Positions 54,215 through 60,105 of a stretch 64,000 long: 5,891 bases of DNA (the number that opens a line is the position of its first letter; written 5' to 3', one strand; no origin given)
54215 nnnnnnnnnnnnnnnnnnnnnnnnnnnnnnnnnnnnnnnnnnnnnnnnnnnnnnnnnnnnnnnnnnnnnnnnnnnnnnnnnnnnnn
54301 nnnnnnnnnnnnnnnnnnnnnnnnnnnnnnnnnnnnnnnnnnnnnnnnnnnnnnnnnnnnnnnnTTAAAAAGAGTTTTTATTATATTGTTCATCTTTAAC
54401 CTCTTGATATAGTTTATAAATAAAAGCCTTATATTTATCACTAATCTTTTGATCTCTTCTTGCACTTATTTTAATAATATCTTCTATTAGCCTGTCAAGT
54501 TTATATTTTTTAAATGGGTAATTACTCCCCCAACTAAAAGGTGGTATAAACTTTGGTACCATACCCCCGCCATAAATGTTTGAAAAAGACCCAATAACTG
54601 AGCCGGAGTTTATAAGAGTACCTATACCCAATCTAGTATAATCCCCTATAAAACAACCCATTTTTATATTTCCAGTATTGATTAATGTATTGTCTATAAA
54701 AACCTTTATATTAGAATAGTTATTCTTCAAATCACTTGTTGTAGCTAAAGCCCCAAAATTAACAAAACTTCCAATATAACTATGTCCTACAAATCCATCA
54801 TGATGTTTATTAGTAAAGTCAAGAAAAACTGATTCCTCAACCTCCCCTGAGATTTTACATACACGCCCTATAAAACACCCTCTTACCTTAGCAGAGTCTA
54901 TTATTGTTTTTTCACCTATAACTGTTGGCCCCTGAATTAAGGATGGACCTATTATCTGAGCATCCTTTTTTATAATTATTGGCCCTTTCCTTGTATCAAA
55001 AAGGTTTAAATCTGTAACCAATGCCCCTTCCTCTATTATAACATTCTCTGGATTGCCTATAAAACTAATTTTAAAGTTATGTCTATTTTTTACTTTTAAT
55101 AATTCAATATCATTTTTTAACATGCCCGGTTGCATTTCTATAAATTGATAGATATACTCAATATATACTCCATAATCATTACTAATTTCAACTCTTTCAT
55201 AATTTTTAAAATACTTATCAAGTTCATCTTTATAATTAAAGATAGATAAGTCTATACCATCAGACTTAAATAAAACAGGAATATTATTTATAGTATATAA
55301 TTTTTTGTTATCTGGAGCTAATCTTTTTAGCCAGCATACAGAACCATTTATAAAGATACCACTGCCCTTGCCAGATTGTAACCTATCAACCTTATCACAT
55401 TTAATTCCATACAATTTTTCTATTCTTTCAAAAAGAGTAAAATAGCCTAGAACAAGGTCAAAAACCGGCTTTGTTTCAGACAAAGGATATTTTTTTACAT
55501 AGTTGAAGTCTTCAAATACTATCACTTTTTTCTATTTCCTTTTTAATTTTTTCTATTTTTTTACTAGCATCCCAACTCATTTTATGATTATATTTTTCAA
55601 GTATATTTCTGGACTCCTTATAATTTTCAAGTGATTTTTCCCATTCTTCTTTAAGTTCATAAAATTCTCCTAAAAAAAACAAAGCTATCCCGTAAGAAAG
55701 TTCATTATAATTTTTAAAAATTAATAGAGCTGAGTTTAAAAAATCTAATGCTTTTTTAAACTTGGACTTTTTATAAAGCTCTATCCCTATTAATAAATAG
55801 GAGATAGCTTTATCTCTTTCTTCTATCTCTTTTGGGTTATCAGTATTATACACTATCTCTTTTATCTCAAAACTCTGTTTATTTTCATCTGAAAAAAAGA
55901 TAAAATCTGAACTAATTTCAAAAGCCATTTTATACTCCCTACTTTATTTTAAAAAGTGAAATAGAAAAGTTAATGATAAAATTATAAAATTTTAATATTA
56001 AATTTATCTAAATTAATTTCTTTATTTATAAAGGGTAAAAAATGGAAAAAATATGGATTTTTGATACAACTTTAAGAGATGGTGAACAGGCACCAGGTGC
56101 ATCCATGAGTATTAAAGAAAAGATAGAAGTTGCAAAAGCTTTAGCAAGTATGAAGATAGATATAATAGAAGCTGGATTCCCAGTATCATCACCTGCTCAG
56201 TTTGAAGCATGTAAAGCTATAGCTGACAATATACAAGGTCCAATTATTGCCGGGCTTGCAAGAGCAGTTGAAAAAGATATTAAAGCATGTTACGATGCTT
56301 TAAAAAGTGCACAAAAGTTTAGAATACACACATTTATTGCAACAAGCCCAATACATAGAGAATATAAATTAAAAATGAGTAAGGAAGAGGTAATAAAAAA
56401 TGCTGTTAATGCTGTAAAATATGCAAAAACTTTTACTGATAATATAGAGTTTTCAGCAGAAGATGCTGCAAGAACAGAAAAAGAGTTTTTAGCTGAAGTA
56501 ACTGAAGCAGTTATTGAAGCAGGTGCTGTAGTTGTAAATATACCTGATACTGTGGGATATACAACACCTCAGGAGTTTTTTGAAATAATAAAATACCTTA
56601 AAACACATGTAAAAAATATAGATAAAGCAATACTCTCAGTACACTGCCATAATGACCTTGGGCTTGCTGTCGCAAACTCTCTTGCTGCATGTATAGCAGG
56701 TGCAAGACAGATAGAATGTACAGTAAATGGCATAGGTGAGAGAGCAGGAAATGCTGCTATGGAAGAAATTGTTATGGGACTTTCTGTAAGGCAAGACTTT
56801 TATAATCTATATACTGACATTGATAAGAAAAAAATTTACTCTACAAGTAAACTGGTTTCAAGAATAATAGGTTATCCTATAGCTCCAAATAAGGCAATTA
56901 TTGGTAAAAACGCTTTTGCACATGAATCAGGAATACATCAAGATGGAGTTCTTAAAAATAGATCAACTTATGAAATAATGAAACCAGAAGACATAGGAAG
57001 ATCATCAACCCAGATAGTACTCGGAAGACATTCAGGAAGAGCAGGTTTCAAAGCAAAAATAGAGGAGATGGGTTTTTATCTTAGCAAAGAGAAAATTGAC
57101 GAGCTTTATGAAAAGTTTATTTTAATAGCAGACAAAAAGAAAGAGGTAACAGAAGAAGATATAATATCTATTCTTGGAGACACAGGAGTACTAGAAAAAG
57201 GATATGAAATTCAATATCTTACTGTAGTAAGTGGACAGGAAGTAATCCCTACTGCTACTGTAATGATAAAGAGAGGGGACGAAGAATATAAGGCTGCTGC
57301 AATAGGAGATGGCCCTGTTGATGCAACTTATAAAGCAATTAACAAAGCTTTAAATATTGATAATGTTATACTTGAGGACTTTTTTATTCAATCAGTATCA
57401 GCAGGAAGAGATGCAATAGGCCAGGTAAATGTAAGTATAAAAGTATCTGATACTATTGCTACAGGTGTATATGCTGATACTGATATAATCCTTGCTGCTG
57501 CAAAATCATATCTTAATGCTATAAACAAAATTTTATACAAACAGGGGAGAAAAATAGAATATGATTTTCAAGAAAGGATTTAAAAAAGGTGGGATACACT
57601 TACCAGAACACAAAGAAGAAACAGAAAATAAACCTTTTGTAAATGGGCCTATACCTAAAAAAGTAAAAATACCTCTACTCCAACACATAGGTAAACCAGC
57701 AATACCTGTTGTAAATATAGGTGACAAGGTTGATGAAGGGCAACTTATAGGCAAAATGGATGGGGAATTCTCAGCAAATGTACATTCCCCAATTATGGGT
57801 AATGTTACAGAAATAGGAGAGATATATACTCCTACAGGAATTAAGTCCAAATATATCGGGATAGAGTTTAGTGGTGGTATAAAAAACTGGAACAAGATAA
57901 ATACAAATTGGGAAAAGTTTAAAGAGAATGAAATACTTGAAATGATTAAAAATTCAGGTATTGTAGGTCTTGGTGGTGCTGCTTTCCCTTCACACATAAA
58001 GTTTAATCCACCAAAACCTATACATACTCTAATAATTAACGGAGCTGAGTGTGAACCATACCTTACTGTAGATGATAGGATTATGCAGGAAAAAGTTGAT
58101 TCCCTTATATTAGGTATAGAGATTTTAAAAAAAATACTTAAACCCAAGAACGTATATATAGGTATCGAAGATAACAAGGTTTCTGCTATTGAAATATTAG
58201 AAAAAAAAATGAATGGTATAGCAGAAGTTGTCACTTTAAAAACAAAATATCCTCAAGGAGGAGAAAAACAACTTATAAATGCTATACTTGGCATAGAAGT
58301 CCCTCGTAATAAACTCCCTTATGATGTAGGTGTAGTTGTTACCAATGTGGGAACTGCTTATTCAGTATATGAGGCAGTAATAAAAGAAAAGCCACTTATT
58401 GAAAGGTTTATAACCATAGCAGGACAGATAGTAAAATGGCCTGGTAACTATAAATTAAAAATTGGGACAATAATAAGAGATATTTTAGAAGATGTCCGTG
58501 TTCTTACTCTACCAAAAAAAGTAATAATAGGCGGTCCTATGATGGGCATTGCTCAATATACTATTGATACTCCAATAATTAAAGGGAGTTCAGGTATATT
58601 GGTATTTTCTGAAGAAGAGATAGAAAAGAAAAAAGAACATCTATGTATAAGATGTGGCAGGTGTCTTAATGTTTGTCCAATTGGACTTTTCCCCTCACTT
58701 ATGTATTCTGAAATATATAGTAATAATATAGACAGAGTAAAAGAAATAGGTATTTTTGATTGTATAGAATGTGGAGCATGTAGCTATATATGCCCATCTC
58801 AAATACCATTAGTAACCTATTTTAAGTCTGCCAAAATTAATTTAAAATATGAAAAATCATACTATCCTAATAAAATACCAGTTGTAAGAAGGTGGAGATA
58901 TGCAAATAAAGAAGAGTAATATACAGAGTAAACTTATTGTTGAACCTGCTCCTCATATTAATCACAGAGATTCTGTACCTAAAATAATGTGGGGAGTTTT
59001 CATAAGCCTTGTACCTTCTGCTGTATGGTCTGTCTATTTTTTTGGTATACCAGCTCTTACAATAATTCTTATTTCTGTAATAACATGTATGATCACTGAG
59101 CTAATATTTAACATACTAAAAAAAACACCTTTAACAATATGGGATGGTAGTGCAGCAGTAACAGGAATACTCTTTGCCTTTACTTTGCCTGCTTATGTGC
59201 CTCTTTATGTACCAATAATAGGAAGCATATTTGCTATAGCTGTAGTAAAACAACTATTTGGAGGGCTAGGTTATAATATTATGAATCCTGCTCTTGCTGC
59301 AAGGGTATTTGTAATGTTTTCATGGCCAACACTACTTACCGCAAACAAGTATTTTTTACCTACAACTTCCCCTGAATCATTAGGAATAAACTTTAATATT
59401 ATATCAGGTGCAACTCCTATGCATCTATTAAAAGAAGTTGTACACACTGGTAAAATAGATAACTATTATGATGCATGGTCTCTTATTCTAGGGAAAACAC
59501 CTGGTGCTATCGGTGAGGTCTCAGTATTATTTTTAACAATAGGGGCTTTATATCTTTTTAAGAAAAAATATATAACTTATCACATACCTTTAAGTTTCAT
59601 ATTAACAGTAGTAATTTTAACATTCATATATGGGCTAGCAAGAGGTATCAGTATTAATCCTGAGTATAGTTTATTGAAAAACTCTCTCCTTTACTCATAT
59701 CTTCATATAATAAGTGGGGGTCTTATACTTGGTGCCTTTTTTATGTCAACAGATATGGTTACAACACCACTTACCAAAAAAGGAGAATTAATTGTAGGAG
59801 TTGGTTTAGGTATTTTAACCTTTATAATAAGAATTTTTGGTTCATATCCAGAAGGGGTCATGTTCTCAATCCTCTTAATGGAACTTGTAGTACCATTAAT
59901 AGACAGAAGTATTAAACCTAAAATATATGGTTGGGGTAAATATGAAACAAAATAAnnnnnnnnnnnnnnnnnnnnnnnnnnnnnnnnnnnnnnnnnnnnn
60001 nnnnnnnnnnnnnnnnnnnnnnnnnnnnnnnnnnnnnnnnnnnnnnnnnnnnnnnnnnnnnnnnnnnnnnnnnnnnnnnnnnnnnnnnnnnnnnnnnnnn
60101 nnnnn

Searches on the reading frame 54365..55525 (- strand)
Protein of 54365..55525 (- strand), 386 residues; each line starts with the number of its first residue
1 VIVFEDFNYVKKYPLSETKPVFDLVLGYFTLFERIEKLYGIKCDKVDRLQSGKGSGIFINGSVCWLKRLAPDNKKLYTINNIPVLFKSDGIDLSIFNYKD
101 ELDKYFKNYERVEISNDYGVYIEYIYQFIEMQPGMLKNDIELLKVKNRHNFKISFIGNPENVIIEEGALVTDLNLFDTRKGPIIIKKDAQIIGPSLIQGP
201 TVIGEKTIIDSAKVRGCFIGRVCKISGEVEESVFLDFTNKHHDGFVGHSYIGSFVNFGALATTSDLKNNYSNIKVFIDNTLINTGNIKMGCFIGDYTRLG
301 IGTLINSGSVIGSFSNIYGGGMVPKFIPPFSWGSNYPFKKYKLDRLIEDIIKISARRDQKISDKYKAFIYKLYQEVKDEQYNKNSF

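Call 46: search_protein_families(library=pfam, proteins=[window:54365-55525:-], max_evalue=0.0001)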
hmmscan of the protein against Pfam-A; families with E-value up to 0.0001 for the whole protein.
window:54365-55525:- (386 aa): 1 family
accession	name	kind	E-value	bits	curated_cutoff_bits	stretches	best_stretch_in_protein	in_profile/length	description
PF13562.11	NTP_transf_4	-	5.6e-10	40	27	1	2-144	2-149/153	Sugar nucleotidyl transferase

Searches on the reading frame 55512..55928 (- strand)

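Call 46: search_protein_families(library=pfam, proteins=[window:55512-55928:-], max_evalue=0.0001)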
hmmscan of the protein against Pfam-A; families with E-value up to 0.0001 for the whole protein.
window:55512-55928:- (138 aa): 3 families
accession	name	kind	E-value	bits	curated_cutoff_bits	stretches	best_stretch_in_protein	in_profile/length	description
PF13424.12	TPR_12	-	1.1e-06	29.1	30.1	0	82-113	5-36/77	Tetratricopeptide repeat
PF00515.34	TPR_1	-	3.3e-05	24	27.8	0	41-73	1-33/34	Tetratricopeptide repeat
PF07719.23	TPR_2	-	6.3e-05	23.2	27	0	43-73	3-33/34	Tetratricopeptide repeat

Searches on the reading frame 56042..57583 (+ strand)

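Call 90: search_protein_families(library=pfam, proteins=[window:56042-57583:+], max_evalue=0.001)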
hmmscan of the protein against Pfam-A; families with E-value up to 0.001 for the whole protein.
window:56042-57583:+ (513 aa): 3 families
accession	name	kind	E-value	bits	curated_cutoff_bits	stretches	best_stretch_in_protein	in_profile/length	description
PF00682.25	HMGL-like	-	1.1e-100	336.8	29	1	4-272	2-260/260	HMGL-like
PF22617.1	HCS_D2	-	4e-29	101.2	27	1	286-367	1-82/82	Homocitrate synthase post-HMGL domain-like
PF08502.15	LeuA_dimer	-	4.9e-29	101.3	24.9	1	368-498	1-131/131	LeuA allosteric (dimerisation) domain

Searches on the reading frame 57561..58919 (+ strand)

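Call 90: search_protein_families(library=pfam, proteins=[window:57561-58919:+], max_evalue=0.001)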
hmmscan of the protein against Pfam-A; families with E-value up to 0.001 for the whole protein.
window:57561-58919:+ (452 aa): 18 families
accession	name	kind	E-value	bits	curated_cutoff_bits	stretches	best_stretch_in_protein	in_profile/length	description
PF01512.22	Complex1_51K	-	1.1e-48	165.4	31.2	1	129-271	1-150/150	Nuo51 FMN-binding domain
PF13375.12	RnfC_N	-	4.1e-28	97.8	25.6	1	9-102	4-97/101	RnfC Barrel sandwich hybrid domain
PF13237.11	Fer4_10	-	1e-10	41.8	25.5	1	358-412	5-53/53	4Fe-4S dicluster domain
PF13183.11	Fer4_8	-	4.6e-09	37.1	27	1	362-415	5-68/68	4Fe-4S dicluster domain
PF12838.12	Fer4_7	-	1.1e-08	35.8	27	1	362-415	2-52/52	4Fe-4S dicluster domain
PF13187.11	Fer4_9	-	2.7e-08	34.1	27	1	362-414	2-50/52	4Fe-4S dicluster domain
PF00037.32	Fer4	-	4.3e-07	29.9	21.1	1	360-375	6-21/24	4Fe-4S binding domain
PF13534.11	Fer4_17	-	7.5e-07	30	22.2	1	362-415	2-60/61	4Fe-4S dicluster domain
PF10531.15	SLBB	-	8.7e-07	29.1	27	1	284-331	2-55/55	SLBB domain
PF13484.11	Fer4_16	-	1.8e-06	29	30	0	362-375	2-15/66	4Fe-4S double cluster binding domain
PF13746.11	Fer4_18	-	2.1e-06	28.3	27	0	351-375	50-74/114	4Fe-4S dicluster domain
PF12800.12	Fer4_4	-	2.5e-06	27.8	24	0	361-373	3-15/17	4Fe-4S binding domain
PF14697.11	Fer4_21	-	3.2e-06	27.6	35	0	347-374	26-53/59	4Fe-4S dicluster domain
PF12837.12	Fer4_6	-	3.2e-06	27.2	25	1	359-375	6-22/24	4Fe-4S binding domain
PF12797.12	Fer4_2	-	1.7e-05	24.9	24.5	0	362-373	10-21/22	4Fe-4S binding domain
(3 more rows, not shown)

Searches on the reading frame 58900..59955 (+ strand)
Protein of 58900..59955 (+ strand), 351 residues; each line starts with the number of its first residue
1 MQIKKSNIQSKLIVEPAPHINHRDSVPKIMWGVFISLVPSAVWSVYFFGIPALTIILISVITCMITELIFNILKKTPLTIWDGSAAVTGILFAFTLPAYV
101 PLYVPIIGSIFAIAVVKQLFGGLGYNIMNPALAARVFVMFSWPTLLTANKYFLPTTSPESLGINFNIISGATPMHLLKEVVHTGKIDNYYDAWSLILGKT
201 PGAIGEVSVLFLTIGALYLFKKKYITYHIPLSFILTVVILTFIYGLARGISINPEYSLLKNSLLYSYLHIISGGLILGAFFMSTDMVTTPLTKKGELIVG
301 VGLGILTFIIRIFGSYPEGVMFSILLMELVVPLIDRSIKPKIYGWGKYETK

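Call 90: search_protein_families(library=pfam, proteins=[window:58900-59955:+], max_evalue=0.001)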
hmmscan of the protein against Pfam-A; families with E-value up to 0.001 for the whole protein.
window:58900-59955:+ (351 aa): 1 family
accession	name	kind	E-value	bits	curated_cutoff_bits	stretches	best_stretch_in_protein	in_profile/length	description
PF03116.20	NQR2_RnfD_RnfE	-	1.3e-103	346.9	27.7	1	14-344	2-296/296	NQR2, RnfD, RnfE family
